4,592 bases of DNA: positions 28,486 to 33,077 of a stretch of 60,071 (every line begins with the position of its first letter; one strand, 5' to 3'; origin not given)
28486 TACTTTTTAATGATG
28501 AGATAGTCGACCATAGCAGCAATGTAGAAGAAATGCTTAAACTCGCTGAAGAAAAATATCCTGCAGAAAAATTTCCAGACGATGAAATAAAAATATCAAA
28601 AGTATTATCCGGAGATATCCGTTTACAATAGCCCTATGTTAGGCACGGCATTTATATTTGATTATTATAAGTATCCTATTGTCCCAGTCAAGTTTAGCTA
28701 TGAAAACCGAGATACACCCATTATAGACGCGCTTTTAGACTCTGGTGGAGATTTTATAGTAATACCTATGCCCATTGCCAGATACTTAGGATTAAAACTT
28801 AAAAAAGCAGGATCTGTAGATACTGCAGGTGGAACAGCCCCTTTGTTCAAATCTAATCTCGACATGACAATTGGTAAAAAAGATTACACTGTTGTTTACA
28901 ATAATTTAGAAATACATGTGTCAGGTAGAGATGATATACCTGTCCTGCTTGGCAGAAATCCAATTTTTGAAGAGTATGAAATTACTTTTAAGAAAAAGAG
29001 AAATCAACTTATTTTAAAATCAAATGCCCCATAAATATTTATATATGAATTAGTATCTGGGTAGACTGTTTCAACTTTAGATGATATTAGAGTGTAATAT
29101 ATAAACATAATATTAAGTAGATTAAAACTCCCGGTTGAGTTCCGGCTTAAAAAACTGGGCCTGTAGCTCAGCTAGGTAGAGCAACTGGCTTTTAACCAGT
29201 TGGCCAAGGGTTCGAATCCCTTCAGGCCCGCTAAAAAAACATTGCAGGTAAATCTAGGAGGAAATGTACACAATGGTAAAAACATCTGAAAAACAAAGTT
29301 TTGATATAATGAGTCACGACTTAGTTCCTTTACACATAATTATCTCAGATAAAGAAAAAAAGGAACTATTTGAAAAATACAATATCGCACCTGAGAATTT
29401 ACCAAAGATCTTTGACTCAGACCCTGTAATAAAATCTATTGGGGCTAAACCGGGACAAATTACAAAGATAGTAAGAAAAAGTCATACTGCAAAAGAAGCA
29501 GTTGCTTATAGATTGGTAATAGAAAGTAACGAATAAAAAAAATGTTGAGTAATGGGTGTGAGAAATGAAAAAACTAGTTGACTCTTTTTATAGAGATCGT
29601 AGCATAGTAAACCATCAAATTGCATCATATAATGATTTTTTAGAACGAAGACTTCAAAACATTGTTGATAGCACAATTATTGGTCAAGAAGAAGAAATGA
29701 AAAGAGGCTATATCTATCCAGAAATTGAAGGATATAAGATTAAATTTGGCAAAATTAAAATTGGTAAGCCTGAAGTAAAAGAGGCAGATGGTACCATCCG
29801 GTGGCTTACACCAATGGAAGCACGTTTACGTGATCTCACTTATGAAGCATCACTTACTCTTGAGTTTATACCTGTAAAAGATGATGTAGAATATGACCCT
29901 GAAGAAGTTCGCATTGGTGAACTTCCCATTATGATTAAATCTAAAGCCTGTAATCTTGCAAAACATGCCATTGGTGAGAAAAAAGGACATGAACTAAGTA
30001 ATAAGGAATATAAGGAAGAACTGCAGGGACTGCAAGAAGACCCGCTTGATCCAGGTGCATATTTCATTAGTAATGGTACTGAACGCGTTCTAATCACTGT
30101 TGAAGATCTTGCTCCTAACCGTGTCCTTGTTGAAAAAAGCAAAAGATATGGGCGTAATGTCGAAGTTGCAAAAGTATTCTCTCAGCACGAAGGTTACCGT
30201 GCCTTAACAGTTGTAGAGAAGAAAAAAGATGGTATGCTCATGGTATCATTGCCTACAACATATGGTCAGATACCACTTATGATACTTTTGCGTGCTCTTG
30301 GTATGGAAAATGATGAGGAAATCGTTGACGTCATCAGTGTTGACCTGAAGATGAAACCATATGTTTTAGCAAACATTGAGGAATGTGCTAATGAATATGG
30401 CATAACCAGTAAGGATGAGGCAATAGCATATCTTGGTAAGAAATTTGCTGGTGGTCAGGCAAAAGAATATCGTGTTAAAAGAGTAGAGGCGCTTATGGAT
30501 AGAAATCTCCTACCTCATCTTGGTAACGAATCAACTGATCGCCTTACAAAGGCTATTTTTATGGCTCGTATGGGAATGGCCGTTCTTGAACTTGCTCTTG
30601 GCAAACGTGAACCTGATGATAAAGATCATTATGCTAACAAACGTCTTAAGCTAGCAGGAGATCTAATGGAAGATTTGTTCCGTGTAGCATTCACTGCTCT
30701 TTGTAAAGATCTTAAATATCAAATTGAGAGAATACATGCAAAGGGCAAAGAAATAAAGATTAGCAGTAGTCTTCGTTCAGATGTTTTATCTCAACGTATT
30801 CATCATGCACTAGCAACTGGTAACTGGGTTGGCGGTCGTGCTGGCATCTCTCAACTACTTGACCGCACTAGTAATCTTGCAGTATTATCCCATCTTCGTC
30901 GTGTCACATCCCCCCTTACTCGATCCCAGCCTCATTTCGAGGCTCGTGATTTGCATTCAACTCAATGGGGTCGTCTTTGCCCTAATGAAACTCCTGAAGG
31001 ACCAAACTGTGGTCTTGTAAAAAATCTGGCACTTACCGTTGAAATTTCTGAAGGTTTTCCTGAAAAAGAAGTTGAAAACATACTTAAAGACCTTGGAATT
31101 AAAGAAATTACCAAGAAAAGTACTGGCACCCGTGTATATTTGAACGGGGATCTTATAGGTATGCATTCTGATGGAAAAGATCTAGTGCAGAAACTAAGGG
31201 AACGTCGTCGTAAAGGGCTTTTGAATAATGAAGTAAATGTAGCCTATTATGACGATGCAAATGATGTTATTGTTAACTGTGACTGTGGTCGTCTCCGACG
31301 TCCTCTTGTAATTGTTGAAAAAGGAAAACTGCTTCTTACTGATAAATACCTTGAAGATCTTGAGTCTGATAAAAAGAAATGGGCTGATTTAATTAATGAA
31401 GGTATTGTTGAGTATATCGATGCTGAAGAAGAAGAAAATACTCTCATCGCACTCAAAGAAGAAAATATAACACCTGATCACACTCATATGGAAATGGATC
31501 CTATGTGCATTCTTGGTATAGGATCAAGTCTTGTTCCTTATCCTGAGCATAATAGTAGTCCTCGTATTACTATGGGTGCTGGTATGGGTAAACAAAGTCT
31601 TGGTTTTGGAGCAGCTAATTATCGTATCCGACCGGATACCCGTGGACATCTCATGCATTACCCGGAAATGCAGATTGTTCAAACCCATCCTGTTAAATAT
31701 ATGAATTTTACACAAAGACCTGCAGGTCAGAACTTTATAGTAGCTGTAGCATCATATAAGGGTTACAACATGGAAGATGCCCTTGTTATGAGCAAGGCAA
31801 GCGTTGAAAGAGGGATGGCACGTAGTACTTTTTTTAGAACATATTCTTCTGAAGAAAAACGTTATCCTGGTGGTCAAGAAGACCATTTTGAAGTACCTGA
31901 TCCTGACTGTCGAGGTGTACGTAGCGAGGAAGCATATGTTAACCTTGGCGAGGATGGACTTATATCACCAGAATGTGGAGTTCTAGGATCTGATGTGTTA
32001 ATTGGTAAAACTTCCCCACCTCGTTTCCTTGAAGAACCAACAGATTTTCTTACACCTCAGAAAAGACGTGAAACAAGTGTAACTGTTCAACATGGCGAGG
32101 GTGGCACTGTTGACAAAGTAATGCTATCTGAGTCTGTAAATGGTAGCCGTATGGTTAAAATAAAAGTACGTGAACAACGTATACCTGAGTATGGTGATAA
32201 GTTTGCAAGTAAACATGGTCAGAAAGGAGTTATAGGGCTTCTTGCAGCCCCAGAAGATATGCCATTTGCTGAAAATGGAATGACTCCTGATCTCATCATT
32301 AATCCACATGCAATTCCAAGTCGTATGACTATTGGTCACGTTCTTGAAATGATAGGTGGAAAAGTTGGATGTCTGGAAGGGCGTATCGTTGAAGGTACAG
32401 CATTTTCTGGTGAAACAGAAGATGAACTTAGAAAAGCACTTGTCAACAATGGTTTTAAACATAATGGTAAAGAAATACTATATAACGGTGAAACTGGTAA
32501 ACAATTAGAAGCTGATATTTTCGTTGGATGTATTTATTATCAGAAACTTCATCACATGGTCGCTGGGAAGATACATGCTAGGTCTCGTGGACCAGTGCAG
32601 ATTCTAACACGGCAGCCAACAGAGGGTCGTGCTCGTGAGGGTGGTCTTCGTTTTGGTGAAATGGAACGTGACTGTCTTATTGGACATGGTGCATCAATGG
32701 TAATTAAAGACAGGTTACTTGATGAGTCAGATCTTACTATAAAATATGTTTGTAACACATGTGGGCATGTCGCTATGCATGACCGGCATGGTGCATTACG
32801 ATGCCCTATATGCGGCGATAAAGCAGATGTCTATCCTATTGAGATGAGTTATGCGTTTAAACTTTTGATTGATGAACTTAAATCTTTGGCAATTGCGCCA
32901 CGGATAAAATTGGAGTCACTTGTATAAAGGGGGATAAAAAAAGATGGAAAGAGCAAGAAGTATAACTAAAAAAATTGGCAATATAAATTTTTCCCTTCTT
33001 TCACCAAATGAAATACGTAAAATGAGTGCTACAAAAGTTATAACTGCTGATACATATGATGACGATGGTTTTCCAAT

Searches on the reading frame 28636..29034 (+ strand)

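Call 88: search_protein_families(library=pfam, proteins=[window:28636-29034:+], max_evalue=0.001)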
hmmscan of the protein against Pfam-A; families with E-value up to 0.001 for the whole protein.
window:28636-29034:+ (132 aa): 2 families
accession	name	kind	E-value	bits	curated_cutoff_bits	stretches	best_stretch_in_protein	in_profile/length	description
PF13650.11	Asp_protease_2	-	9.5e-07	29.9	24.3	1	27-107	8-88/90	Aspartyl protease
PF13975.11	gag-asp_proteas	-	1.9e-05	25.6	28.2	1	30-108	10-88/92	gag-polyprotein putative aspartyl protease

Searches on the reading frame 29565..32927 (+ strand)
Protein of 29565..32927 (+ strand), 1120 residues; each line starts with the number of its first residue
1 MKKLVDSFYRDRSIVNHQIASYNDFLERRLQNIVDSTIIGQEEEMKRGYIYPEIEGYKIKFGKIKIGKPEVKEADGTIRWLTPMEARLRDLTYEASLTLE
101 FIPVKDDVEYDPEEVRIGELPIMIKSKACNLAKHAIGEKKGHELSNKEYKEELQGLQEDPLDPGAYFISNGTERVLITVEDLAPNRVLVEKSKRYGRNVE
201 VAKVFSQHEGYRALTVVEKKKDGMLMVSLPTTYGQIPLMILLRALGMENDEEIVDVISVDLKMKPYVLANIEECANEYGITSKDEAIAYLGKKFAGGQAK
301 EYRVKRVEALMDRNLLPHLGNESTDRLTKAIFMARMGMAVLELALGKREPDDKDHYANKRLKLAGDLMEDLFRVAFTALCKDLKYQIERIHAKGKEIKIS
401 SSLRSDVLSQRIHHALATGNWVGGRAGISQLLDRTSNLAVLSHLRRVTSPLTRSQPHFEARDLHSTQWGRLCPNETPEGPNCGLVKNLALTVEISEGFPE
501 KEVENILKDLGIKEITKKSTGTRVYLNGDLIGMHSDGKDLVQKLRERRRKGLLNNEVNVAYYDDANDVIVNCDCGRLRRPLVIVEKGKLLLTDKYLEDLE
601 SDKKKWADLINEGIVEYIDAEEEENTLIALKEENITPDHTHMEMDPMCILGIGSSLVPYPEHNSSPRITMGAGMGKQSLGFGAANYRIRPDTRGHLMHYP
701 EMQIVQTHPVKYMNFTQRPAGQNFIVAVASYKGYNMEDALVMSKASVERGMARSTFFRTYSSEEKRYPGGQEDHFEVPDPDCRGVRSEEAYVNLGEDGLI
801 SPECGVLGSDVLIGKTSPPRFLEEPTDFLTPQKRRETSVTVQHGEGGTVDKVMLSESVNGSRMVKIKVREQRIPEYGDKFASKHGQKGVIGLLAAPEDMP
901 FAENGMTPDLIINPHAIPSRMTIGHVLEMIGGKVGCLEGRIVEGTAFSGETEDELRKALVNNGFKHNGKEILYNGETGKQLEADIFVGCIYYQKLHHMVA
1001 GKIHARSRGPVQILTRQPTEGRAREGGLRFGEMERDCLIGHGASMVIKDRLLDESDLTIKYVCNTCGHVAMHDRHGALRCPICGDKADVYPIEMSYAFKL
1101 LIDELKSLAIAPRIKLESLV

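Call 28: search_protein_families(library=pfam, proteins=[window:29565-32927:+], max_evalue=0.001)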
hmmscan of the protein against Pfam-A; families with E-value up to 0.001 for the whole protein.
window:29565-32927:+ (1120 aa): 7 families
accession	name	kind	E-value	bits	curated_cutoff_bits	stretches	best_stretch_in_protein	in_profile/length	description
PF00562.33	RNA_pol_Rpb2_6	-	1e-130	436.7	23.4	1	654-1024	2-373/373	RNA polymerase Rpb2, domain 6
PF04563.20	RNA_pol_Rpb2_1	-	7.3e-42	143.6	28.2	1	14-408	2-201/203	RNA polymerase beta subunit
PF04561.19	RNA_pol_Rpb2_2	-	1.8e-29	103.2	21.7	1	184-362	2-190/190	RNA polymerase Rpb2, domain 2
PF04560.25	RNA_pol_Rpb2_7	-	2e-29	102.3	32.1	1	1026-1116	1-86/87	RNA polymerase Rpb2, domain 7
PF04565.21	RNA_pol_Rpb2_3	-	7.2e-26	90.6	21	1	430-494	1-68/68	RNA polymerase Rpb2, domain 3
PF04566.18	RNA_pol_Rpb2_4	-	3.6e-21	75.5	28.7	1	524-585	1-62/62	RNA polymerase Rpb2, domain 4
PF04567.22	RNA_pol_Rpb2_5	-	1.5e-09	39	21.1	1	606-640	1-34/66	RNA polymerase Rpb2, domain 5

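Call 61: list_cluster_members(proteins=[window:29565-32927:+, window:26561-27736:-, window:13672-17754:-, P0010, P0009])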
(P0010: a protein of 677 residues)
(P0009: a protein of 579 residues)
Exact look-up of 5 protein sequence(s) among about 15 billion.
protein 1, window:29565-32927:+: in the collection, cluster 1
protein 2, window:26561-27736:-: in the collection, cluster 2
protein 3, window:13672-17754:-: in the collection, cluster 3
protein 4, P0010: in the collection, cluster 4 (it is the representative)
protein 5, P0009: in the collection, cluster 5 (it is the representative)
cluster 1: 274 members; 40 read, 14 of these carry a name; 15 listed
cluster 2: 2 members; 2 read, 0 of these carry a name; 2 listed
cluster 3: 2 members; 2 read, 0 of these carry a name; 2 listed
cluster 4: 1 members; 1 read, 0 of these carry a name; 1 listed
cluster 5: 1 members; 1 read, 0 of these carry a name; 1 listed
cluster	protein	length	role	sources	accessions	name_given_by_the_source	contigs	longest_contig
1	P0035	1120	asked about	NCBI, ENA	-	-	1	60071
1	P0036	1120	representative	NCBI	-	-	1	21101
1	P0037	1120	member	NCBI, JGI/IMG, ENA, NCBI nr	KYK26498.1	DNA-directed RNA polymerase subunit B [Thermoplasmatales archaeon SG8-52-1] | MAG: DNA-directed RNA polymerase subunit B [Thermoplasmatales archaeon SG8-52-1]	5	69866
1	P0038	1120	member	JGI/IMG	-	DNA-directed RNA polymerase subunit B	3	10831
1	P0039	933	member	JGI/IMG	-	DNA-directed RNA polymerase subunit B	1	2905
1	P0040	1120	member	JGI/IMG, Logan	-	DNA-directed RNA polymerase subunit B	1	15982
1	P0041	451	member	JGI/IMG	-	DNA-directed RNA polymerase subunit B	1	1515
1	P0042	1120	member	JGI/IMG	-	DNA-directed RNA polymerase subunit B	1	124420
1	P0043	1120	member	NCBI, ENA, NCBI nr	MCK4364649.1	MAG: DNA-directed RNA polymerase subunit B [Thermoplasmatales archaeon] | DNA-directed RNA polymerase subunit B [Thermoplasmatales archaeon]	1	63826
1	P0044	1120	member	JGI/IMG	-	DNA-directed RNA polymerase subunit B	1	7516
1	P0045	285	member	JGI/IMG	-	DNA-directed RNA polymerase subunit B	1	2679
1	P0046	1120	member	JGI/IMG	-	DNA-directed RNA polymerase subunit B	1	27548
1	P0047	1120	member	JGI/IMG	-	DNA-directed RNA polymerase subunit B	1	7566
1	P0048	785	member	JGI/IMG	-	DNA-directed RNA polymerase subunit B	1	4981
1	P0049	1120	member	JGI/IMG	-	DNA-directed RNA polymerase subunit B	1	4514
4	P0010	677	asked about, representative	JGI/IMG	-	-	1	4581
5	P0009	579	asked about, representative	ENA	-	-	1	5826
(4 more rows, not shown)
